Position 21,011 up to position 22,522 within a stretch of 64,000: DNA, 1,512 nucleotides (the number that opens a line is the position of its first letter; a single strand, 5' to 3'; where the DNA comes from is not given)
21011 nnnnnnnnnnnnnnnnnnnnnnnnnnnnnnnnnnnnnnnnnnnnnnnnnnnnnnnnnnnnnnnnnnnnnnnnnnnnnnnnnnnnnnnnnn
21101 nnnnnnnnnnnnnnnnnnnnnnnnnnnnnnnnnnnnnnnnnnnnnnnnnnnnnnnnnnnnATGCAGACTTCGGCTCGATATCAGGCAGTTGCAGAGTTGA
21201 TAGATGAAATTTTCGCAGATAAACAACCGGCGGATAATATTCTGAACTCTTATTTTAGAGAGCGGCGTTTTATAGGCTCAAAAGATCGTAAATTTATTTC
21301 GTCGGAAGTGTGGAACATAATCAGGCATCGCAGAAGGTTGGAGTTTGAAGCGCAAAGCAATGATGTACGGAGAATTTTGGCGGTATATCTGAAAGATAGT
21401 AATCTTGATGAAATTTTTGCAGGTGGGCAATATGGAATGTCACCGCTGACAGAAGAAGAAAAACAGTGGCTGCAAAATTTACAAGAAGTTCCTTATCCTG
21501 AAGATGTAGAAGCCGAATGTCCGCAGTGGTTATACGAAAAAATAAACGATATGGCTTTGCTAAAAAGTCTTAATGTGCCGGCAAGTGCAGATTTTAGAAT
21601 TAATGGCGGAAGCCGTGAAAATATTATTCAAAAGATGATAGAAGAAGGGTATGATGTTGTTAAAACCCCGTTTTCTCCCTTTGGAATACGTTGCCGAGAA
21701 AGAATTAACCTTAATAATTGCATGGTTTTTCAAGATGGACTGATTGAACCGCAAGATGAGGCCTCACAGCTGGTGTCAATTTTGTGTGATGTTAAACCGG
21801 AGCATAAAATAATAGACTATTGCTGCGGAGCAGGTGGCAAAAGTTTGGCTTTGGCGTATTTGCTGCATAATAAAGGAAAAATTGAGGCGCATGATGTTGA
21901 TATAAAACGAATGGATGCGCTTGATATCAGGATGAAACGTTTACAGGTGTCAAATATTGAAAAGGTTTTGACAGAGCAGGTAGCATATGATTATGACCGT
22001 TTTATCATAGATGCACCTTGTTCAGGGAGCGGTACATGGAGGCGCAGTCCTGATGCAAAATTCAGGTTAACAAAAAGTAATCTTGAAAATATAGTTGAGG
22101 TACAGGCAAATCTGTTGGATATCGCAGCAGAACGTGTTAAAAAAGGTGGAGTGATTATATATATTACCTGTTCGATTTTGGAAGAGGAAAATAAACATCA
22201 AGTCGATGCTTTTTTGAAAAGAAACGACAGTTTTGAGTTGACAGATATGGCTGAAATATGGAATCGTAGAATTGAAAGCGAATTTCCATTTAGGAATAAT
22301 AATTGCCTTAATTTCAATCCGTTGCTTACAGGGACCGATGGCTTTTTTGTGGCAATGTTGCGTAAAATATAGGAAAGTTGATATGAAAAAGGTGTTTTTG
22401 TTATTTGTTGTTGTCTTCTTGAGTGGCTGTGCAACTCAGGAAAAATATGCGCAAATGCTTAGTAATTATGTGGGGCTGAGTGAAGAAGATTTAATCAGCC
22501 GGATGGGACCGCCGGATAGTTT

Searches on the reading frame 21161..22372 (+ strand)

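Call 60: search_protein_families(library=pfam, proteins=[window:21161-22372:+], max_evalue=0.00001)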
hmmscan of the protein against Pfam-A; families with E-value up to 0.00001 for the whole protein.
window:21161-22372:+ (403 aa): 1 family
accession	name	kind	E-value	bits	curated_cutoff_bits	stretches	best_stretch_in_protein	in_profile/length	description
PF01189.24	Methyltr_RsmB-F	-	1e-39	136.7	27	1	210-401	5-199/199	16S rRNA methyltransferase RsmB/F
